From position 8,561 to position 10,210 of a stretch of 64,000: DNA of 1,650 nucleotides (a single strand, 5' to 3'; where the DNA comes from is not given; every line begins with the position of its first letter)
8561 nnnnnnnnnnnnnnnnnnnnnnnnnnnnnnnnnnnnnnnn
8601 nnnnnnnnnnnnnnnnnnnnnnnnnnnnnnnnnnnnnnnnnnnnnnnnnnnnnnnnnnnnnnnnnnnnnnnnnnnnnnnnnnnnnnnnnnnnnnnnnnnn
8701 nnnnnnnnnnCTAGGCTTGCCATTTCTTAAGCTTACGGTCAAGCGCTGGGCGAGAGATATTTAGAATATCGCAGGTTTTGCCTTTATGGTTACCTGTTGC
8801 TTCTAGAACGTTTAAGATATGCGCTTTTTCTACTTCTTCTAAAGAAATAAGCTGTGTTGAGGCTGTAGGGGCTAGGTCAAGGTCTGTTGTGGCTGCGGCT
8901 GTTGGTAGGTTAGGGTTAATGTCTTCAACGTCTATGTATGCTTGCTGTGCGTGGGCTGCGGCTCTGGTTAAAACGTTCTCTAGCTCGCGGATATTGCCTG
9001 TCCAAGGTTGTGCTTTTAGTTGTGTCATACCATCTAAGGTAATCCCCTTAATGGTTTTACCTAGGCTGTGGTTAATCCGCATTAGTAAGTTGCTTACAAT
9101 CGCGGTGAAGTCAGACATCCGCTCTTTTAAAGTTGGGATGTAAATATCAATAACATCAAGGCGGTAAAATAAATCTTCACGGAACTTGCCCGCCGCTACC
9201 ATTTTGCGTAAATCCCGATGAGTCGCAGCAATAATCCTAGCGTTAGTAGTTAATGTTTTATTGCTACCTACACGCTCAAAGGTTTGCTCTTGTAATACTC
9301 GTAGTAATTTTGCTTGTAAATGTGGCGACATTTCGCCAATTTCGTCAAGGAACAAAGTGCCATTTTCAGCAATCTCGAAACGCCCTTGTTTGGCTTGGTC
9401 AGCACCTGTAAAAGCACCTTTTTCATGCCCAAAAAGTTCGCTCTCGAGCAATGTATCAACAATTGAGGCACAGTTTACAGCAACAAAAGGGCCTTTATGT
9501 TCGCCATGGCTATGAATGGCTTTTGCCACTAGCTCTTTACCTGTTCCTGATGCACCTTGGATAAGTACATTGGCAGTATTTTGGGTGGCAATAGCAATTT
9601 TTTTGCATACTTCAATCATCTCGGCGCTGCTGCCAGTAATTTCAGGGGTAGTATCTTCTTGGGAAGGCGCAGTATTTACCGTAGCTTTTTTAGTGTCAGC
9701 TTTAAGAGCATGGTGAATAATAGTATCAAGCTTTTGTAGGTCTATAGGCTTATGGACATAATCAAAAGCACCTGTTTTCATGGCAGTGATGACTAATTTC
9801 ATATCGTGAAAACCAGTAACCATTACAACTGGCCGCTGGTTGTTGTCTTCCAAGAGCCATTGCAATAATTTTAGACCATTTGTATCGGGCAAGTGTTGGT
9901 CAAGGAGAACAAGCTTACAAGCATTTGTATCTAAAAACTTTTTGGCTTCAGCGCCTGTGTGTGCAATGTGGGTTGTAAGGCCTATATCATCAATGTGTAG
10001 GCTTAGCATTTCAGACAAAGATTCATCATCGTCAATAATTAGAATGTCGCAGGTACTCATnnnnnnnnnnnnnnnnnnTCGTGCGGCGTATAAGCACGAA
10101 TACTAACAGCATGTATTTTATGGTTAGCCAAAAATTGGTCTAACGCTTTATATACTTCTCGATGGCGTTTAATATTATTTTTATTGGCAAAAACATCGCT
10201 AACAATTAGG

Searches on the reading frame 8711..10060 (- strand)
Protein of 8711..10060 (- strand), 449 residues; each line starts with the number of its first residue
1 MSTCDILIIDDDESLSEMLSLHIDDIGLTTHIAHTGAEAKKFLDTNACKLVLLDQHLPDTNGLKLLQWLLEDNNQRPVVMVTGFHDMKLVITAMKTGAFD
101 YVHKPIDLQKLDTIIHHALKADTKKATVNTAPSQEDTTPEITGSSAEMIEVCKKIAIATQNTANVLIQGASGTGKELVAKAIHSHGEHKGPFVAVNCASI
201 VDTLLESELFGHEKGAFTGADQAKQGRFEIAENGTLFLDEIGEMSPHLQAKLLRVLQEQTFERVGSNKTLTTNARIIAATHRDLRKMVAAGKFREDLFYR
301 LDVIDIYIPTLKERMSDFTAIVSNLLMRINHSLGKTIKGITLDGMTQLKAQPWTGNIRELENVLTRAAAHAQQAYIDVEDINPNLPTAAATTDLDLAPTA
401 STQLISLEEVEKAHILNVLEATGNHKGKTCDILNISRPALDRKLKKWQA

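Call 6: search_protein_families(library=ncbifam, proteins=[window:8711-10060:-])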
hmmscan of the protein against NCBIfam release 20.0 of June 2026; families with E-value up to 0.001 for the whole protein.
window:8711-10060:- (449 aa): 107 families (the best 25 are shown)
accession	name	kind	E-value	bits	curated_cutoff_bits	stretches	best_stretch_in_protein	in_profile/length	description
NF008469.0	PRK11361.1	equivalog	2.8e-123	412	714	1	5-447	6-454/461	acetoacetate metabolism transcriptional regulator AtoC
TIGR01818.1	ntrC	equivalog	1.4e-114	383.5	558.6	1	6-395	1-394/463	nitrogen regulation protein NR(I)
NF007689.0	PRK10365.1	equivalog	1.8e-105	353.3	760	1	4-444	6-439/441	sigma-54-dependent response regulator transcription factor ZraR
TIGR02915.1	PEP_resp_reg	equivalog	1e-102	344.3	502.6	1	6-447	1-442/445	PEP-CTERM-box response regulator transcription factor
TIGR01817.1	nifA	equivalog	1.2e-100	337.8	528.85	1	119-413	176-470/534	nif-specific transcriptional activator NifA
NF041946.1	LuxO_transreg_Vib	equivalog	4.7e-98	329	800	1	9-448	2-461/463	quorum-sensing sigma-54 dependent transcriptional regulator LuxO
NF041552.1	TF_PrdR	equivalog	6.7e-97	325.2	795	1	133-447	261-576/577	sigma-54 dependent transcriptional regulator PrdR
NF038308.1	RNA_repair_RtcR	equivalog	3.3e-95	319.9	650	1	26-448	53-517/530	RNA repair transcriptional activator RtcR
NF008176.1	PRK10923.1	equivalog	2.5e-93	313.2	620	1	3-391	3-391/469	nitrogen regulation protein NR(I)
NF051870.1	NAssimRespRegNtrX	equivalog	4.3e-91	306.1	600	1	4-446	2-449/452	nitrogen assimilation response regulator NtrX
NF003451.0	PRK05022.1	equivalog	1.1e-88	298.2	476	1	119-446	170-507/512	nitric oxide reductase transcriptional regulator NorR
NF011695.0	PRK15115.1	equivalog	9.2e-88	294.9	763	1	3-373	6-370/445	two-component system response regulator GlrR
NF050807.1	TransRegFlbDCaul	equivalog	3.7e-83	279.9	750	1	34-448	32-439/454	sigma-54-dependent transcriptional regulator FlbD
TIGR02329.1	propionate_PrpR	equivalog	1.1e-80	271.8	499.2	1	104-446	181-526/526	propionate catabolism operon regulatory protein PrpR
NF011958.0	PRK15429.1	equivalog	5.5e-80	269.8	830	1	137-423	377-657/692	formate hydrogenlyase transcriptional activator FlhA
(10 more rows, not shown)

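Call 7: search_protein_families(library=pfam, proteins=[window:8711-10060:-])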
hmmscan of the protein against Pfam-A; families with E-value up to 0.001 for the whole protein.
window:8711-10060:- (449 aa): 10 families
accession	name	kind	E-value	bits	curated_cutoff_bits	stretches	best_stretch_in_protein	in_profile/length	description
PF00158.32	Sigma54_activat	-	5.3e-69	231.6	20.2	1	141-306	1-167/168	Sigma-54 interaction domain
PF00072.30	Response_reg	-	4.2e-23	82.1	30.2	1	6-115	1-110/111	Response regulator receiver domain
PF14532.12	Sigma54_activ_2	-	8.2e-21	75.1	25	1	143-311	2-138/138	Sigma-54 interaction domain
PF25601.1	AAA_lid_14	-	7e-16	58.3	27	1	312-391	1-80/87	AAA+ ATPase lid domain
PF02954.25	HTH_8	-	1.8e-12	47.2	22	1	406-447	1-42/42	Bacterial regulatory protein, Fis family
PF07728.20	AAA_5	-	7.4e-07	29.7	22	1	164-281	1-122/139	AAA domain (dynein-related subfamily)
PF01078.27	Mg_chelatase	-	1.2e-06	28.5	20.3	0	219-279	93-155/207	Magnesium chelatase, subunit ChlI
PF00004.35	AAA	-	3.9e-06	27.8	21.2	1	165-284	1-111/131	ATPase family associated with various cellular activities (AAA)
PF07724.20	AAA_2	-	8.8e-06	26.3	27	1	162-289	3-132/166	AAA domain (Cdc48 subfamily)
PF13191.12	AAA_16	-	0.0004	21.4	32.6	0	157-260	19-124/167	AAA ATPase domain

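Call 8: find_related_loci(query=window:8711-10060:-, collection=genome_contigs, flank=4000)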
Query window:8711-10060:- (449 aa) in genome_contigs; peptide patterns used: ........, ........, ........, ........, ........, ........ (x = any residue, [..] = any of these).
600 stretches matched a pattern (row limit reached: there are more); 600 encode a relative of the query (tblastn E <= 1e-3); the best 80 are kept; 80 distinct loci.
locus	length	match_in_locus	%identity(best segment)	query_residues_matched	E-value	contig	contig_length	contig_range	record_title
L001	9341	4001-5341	41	6-447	3e-103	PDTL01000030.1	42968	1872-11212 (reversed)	MAG: Deltaproteobacteria bacterium isolate DOLJORAL78_53_22 DolJOral78_scaffold_819, whole genome shotgun sequence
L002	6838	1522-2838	43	1-449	3e-102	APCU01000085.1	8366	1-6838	Candidatus Caldatribacterium saccharofermentans OP9-77CS F644_contig01281, whole genome shotgun sequence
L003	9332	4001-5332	41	6-446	4e-100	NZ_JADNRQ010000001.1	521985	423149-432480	Desulfallas sp. Bu1-1 NODE_1_length_521985_cov_51.451464, whole genome shotgun sequence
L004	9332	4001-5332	42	6-446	1e-99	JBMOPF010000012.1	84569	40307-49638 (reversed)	MAG: Bacillota bacterium isolate Betzabe_MAG121 MAG121_12, whole genome shotgun sequence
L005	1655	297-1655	40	6-448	1e-104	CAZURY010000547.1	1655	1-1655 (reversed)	MAG TPA_asm: uncultured Desulfobulbus sp. isolate SRP163575_co1_272 genome assembly, contig: NODE_151843_length_1655_cov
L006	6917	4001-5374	40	1-446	8e-98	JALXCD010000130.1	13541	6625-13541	MAG: Deltaproteobacteria bacterium isolate T2_metabat2_scaf2bin.141 T2_NODE_5080_length_13541_cov_1.839198, whole genome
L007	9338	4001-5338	39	6-447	3e-97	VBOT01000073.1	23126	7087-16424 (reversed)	MAG: Candidatus Eisenbacteria bacterium isolate WS_3 14_1009_16_30cm_scaffold_7543, whole genome shotgun sequence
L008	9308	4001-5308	39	6-436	8e-97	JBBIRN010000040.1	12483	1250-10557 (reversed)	MAG: Candidatus Aminicenantes bacterium isolate QNS170220_bin_350 NODE_703_length_12483_cov_4.687802, whole genome shotg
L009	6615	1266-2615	38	6-447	1e-96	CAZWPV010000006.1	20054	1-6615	MAG TPA_asm: uncultured Anaerolineales bacterium isolate binchicken_co228_317 genome assembly, contig: NODE_3654_length_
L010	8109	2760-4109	40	6-448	7e-96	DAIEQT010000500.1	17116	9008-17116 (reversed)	MAG TPA_asm: Ignavibacteria bacterium isolate clean1192 k141_249735, whole genome shotgun sequence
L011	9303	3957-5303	40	6-447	1e-95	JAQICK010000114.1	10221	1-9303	MAG: Melioribacteraceae bacterium isolate GH35 k119_52083, whole genome shotgun sequence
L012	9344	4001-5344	39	6-447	3e-95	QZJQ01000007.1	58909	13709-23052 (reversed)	MAG: Nitrospiraceae bacterium isolate SURF_35 Ga0104751_1000646, whole genome shotgun sequence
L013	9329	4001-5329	39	6-447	1e-94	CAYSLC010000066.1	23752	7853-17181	MAG TPA_asm: uncultured Desulfobacteraceae bacterium isolate binchicken_co15_57 genome assembly, contig: NODE_1017_lengt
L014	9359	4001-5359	38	3-448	8e-95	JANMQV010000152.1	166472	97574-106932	MAG: Candidatus Eisenbacteria bacterium isolate OTE_51_metabat_13 OTE_51_k141_3329446, whole genome shotgun sequence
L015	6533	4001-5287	40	6-447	3e-94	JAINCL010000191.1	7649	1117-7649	MAG: Deferribacterales bacterium isolate BIN5 3408, whole genome shotgun sequence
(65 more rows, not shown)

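Call 11: find_homologous_proteins(query=window:8711-10060:-, max_evalue=1e-100)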
Query window:8711-10060:- (449 aa): 468 proteins with E <= 1e-100 among 8000 candidates; the best 120 are listed.
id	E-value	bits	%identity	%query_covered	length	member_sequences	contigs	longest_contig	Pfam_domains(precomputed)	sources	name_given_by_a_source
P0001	6.3e-191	653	66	99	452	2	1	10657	PF00158.33,PF25601.2,PF02954.26,PF00004.36,PF14532.13,PF07728.21,PF00072.31,PF01078.28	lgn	-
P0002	2.8e-189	647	67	99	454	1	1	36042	PF00158.33,PF25601.2,PF02954.26,PF00004.36,PF14532.13,PF07728.21,PF00072.31,PF01078.28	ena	-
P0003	1.9e-188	645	66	99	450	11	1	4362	PF00158.33,PF25601.2,PF02954.26,PF00004.36,PF14532.13,PF07728.21,PF00072.31,PF01078.28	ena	-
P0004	3.4e-178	611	65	99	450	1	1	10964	PF00158.33,PF25601.2,PF02954.26,PF00004.36,PF14532.13,PF07728.21,PF00072.31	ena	-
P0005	1.2e-171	589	63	99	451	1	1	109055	PF00158.33,PF25601.2,PF02954.26,PF00004.36,PF14532.13,PF07728.21,PF00072.31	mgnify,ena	mgnify:CR=1 FL=1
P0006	6.8e-169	580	61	99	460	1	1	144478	PF00158.33,PF25601.2,PF02954.26,PF00004.36,PF14532.13,PF07728.21,PF00072.31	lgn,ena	-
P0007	1.1e-166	573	60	99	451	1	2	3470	PF00158.33,PF07724.21,PF25601.2,PF02954.26,PF00004.36,PF14532.13,PF07728.21,PF00072.31,PF01078.28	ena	-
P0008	1.2e-165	570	59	99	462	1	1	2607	PF00158.33,PF25601.2,PF02954.26,PF00004.36,PF14532.13,PF07728.21,PF00072.31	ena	-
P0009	6.6e-148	511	56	99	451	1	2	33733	PF00158.33,PF07724.21,PF25601.2,PF02954.26,PF00004.36,PF14532.13,PF07728.21,PF00072.31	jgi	jgi:DNA-binding NtrC family response regulator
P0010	5.0e-146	505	56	97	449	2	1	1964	PF00158.33,PF07724.21,PF25601.2,PF02954.26,PF00004.36,PF14532.13,PF07728.21,PF00072.31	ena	-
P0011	6.7e-146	505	56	100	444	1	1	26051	PF00158.33,PF07724.21,PF25601.2,PF02954.26,PF00004.36,PF14532.13,PF07728.21,PF00072.31,PF01078.28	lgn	-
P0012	1.6e-145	503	54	97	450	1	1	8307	PF00158.33,PF07724.21,PF25601.2,PF02954.26,PF00004.36,PF14532.13,PF07728.21,PF00072.31,PF01078.28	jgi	jgi:DNA-binding NtrC family response regulator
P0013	2.9e-145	503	54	99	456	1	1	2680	PF00158.33,PF07724.21,PF25601.2,PF02954.26,PF00004.36,PF14532.13,PF07728.21,PF00072.31,PF01078.28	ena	-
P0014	8.8e-145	501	54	99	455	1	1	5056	PF00158.33,PF07724.21,PF25601.2,PF02954.26,PF00004.36,PF14532.13,PF07728.21,PF00072.31,PF01078.28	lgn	-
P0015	5.7e-144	498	55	99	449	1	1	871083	PF00158.33,PF07724.21,PF25601.2,PF02954.26,PF00004.36,PF14532.13,PF07728.21,PF00072.31,PF01078.28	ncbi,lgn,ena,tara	tara:strand:+ start:300523 stop:301872 length:1350 start_codon:yes stop_codon:yes gene_type:complete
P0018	1.4e-141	490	54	99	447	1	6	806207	PF00158.33,PF07724.21,PF25601.2,PF02954.26,PF00004.36,PF14532.13,PF07728.21,PF00072.31,PF01078.28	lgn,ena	-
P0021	9.3e-140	484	53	99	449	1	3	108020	PF00158.33,PF07724.21,PF25601.2,PF02954.26,PF00004.36,PF14532.13,PF07728.21,PF00072.31,PF01078.28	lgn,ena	-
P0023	1.8e-137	477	55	99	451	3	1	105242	PF00158.33,PF25601.2,PF02954.26,PF00004.36,PF14532.13,PF07728.21,PF00072.31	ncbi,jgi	jgi:DNA-binding NtrC family response regulator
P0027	3.8e-128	446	51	98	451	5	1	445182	PF00158.33,PF25601.2,PF02954.26,PF00004.36,PF14532.13,PF07728.21,PF00072.31,PF01078.28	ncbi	-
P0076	5.1e-124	433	49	99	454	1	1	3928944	PF00158.33,PF25601.2,PF02954.26,PF00004.36,PF14532.13,PF00072.31,PF01078.28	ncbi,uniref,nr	ncbi:sigma-54-dependent transcriptional regulator [Sedimenticola thiotaurini]|uniref:Fis family tran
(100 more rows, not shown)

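Call 12: find_encoding_contigs(protein=P0002, flank=4000, max_places=2)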
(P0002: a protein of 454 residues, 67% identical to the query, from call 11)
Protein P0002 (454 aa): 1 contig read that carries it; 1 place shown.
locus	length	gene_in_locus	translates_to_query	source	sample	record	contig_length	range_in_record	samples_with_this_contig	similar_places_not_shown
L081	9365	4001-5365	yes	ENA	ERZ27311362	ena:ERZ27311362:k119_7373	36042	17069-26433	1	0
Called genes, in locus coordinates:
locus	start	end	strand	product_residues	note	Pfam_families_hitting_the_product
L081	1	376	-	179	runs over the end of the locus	-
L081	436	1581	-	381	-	PF00285:Citrate_synt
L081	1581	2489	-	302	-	PF13714:PEP_mutase, PF00463:ICL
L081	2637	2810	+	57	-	PF00471:Ribosomal_L33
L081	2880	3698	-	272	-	PF03372:Exo_endo_phos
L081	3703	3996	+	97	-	PF01722:BolA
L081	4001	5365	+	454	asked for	PF00072:Response_reg, PF00158:Sigma54_activat, PF01078:Mg_chelatase (faint), PF14532:Sigma54_activ_2, PF00004:AAA (weak), PF07728:AAA_5 (weak), PF25601:AAA_lid_14, PF02954:HTH_8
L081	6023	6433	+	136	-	-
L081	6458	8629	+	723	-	PF00563:EAL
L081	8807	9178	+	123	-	-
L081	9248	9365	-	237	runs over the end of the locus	PF01863:YgjP-like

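Call 13: find_encoding_contigs(protein=P0001, flank=4000, max_places=2)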
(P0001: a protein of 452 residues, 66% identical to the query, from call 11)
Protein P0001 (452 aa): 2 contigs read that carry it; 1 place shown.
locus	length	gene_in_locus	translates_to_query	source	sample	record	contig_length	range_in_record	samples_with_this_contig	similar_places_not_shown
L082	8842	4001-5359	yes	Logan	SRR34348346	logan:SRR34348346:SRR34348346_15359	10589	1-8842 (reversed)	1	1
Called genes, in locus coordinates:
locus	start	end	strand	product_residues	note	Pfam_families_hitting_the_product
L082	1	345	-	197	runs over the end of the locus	-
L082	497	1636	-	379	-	PF00285:Citrate_synt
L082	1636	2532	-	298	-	PF13714:PEP_mutase, PF00463:ICL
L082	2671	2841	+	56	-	PF00471:Ribosomal_L33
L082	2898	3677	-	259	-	PF03372:Exo_endo_phos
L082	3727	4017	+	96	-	PF01722:BolA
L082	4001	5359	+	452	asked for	PF00072:Response_reg, PF00158:Sigma54_activat, PF01078:Mg_chelatase (faint), PF14532:Sigma54_activ_2, PF00004:AAA (weak), PF07728:AAA_5 (weak), PF25601:AAA_lid_14, PF02954:HTH_8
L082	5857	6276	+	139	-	-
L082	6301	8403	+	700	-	PF00563:EAL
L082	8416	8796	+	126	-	-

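Call 14: find_encoding_contigs(protein=P0005, flank=4000, max_places=2)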
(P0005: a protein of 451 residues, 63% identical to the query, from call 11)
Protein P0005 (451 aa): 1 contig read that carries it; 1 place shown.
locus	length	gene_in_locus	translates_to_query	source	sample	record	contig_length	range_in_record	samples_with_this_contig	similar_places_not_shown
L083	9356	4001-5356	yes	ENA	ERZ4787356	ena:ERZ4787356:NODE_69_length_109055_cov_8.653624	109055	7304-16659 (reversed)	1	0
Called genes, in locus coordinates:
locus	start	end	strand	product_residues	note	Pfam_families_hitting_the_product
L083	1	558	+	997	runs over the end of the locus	PF18083:PutA_N, PF01619:Pro_dh, PF00171:Aldedh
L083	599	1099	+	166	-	-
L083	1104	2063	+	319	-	PF02016:Peptidase_S66, PF17676:Peptidase_S66C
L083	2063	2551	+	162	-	PF06961:DUF1294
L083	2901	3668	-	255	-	PF03372:Exo_endo_phos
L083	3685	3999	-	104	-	-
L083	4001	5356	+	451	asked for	PF00072:Response_reg, PF00158:Sigma54_activat, PF14532:Sigma54_activ_2, PF00004:AAA (weak), PF07728:AAA_5 (weak), PF25601:AAA_lid_14, PF02954:HTH_8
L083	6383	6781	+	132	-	-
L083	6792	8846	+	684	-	PF00563:EAL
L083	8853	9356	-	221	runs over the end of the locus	-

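Call 15: find_encoding_contigs(protein=P0006, flank=4000, max_places=2)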
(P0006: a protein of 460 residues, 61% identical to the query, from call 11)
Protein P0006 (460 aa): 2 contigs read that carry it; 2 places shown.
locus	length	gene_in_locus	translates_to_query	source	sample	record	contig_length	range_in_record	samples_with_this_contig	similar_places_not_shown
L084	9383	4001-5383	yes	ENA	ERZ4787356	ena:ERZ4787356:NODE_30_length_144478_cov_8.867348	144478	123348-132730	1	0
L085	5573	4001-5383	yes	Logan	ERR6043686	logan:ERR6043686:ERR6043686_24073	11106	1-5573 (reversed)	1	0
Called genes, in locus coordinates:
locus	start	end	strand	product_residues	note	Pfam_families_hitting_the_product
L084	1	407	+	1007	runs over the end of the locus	PF18083:PutA_N, PF01619:Pro_dh, PF00171:Aldedh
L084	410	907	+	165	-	-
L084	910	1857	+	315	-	PF02016:Peptidase_S66, PF17676:Peptidase_S66C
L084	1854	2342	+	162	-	PF06961:DUF1294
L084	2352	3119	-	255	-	PF03372:Exo_endo_phos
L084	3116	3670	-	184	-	PF10688:Imp-YgjV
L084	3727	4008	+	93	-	PF01722:BolA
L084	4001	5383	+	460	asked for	PF00072:Response_reg, PF00158:Sigma54_activat, PF14532:Sigma54_activ_2, PF00004:AAA (weak), PF07728:AAA_5 (weak), PF25601:AAA_lid_14, PF02954:HTH_8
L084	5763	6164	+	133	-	-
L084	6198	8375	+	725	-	PF00563:EAL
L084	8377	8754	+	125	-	-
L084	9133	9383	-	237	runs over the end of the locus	PF01863:YgjP-like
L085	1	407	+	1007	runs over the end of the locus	PF18083:PutA_N, PF01619:Pro_dh, PF00171:Aldedh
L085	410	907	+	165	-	-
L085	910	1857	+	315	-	PF02016:Peptidase_S66, PF17676:Peptidase_S66C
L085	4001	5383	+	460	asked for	PF00072:Response_reg, PF00158:Sigma54_activat, PF14532:Sigma54_activ_2, PF00004:AAA (weak), PF07728:AAA_5 (weak), PF25601:AAA_lid_14, PF02954:HTH_8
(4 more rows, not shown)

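Call 20: find_encoding_contigs(protein=P0015, flank=4000, max_places=1)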
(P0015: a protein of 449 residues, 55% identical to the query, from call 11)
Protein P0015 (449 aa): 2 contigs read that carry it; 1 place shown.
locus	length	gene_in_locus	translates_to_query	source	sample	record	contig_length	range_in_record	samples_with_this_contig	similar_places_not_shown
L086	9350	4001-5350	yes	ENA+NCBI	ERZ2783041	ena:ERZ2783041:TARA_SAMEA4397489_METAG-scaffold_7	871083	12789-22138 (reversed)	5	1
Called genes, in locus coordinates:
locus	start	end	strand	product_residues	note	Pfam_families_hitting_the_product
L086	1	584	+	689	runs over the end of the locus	-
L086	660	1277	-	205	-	PF00072:Response_reg, PF00196:GerE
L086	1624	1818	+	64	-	PF00471:Ribosomal_L33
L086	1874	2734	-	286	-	-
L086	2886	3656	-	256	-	PF03372:Exo_endo_phos, PF14529:Exo_endo_phos_2 (faint)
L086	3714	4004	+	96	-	PF01722:BolA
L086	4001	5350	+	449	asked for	PF00072:Response_reg, PF00158:Sigma54_activat, PF14532:Sigma54_activ_2, PF00004:AAA (weak), PF07724:AAA_2 (weak), PF07728:AAA_5 (weak), PF25601:AAA_lid_14, PF02954:HTH_8, +1 more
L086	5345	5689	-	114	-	PF01627:Hpt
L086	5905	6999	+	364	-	PF13406:SLT_2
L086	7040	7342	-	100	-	-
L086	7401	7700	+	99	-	-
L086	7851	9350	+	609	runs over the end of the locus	PF00009:GTP_EFTU, PF01926:MMR_HSR1 (faint), PF22042:EF-G_D2 (weak), PF03144:GTP_EFTU_D2, PF00679:EFG_C, PF21018:BipA_C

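Call 21: find_encoding_contigs(protein=P0018, flank=4000, max_places=1)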
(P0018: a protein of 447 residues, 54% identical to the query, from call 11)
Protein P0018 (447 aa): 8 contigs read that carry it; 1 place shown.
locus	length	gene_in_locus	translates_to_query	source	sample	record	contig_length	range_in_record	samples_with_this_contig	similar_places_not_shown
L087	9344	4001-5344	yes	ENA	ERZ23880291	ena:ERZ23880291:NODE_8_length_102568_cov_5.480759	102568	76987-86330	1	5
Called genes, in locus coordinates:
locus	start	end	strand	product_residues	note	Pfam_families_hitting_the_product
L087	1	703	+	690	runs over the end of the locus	-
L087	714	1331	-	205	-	PF00072:Response_reg, PF00196:GerE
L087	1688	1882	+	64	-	PF00471:Ribosomal_L33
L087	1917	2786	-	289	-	PF00398:RrnaAD (faint)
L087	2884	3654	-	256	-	PF03372:Exo_endo_phos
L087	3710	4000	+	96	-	PF01722:BolA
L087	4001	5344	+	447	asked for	PF00072:Response_reg, PF00158:Sigma54_activat, PF14532:Sigma54_activ_2, PF00004:AAA (weak), PF07724:AAA_2 (weak), PF07728:AAA_5 (weak), PF25601:AAA_lid_14, PF02954:HTH_8, +1 more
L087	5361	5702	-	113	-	PF01627:Hpt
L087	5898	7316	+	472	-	PF13406:SLT_2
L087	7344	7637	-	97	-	-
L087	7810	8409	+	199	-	-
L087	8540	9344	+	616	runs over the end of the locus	PF00009:GTP_EFTU, PF01926:MMR_HSR1 (faint), PF22042:EF-G_D2 (weak), PF03144:GTP_EFTU_D2, PF00679:EFG_C, PF21018:BipA_C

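Call 22: find_encoding_contigs(protein=P0023, flank=4000, max_places=1)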
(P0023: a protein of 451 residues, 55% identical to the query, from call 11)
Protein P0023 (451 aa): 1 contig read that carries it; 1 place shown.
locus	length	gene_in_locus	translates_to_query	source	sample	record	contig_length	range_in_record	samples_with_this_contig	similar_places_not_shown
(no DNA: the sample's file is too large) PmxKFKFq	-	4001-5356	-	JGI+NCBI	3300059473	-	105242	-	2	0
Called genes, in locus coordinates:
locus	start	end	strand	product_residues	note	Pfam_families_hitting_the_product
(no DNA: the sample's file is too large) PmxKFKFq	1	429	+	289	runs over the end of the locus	PF13462:Thioredoxin_4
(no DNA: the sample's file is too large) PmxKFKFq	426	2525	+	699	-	-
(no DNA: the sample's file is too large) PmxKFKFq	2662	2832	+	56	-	PF00471:Ribosomal_L33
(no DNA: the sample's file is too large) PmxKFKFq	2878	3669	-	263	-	PF03372:Exo_endo_phos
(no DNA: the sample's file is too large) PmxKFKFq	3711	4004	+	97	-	PF01722:BolA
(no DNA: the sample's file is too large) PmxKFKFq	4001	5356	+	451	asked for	PF00072:Response_reg, PF00158:Sigma54_activat, PF14532:Sigma54_activ_2, PF00004:AAA (weak), PF07728:AAA_5, PF25601:AAA_lid_14, PF02954:HTH_8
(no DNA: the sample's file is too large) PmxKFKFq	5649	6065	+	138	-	-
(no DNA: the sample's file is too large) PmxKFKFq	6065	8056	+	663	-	PF00563:EAL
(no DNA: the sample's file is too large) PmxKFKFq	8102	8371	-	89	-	-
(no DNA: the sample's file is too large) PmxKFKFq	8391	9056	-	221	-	PF25925:DUF7970 (weak)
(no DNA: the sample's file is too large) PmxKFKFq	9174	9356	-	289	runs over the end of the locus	PF13672:PP2C_2 (weak)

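Call 23: find_encoding_contigs(protein=P0009, flank=4000, max_places=1)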
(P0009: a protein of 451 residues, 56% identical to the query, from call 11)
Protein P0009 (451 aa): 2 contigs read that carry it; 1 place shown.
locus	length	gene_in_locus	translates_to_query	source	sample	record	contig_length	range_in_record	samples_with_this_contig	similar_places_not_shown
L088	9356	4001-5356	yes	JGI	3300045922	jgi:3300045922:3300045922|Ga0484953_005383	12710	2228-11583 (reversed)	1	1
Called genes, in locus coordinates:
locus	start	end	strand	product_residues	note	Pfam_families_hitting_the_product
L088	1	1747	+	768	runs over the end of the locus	-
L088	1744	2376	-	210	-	PF08281:Sigma70_r4_2, PF00196:GerE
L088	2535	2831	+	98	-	PF00471:Ribosomal_L33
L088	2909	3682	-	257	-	PF03372:Exo_endo_phos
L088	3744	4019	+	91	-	PF01722:BolA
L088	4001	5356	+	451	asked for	PF00072:Response_reg, PF00158:Sigma54_activat, PF14532:Sigma54_activ_2, PF07724:AAA_2 (weak), PF00004:AAA (weak), PF07728:AAA_5 (weak), PF25601:AAA_lid_14, PF02954:HTH_8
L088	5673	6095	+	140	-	-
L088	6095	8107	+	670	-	PF00563:EAL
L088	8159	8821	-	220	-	-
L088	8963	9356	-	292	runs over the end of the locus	-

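Call 25: find_encoding_contigs(protein=P0004, flank=4000, max_places=1)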
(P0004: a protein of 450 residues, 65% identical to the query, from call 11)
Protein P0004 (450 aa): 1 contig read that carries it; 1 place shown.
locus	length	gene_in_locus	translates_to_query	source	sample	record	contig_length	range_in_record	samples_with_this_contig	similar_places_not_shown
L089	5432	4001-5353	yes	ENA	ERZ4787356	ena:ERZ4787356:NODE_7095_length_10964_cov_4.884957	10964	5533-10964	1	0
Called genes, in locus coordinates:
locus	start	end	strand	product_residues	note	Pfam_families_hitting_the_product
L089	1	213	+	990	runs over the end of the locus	PF18083:PutA_N, PF01619:Pro_dh, PF00171:Aldedh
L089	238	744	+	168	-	-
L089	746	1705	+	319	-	PF02016:Peptidase_S66, PF17676:Peptidase_S66C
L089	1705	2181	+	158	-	PF06961:DUF1294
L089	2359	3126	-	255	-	PF03372:Exo_endo_phos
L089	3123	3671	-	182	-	PF10688:Imp-YgjV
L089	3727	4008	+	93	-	PF01722:BolA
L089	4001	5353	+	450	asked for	PF00072:Response_reg, PF00158:Sigma54_activat, PF14532:Sigma54_activ_2, PF00004:AAA (weak), PF07728:AAA_5 (weak), PF25601:AAA_lid_14, PF02954:HTH_8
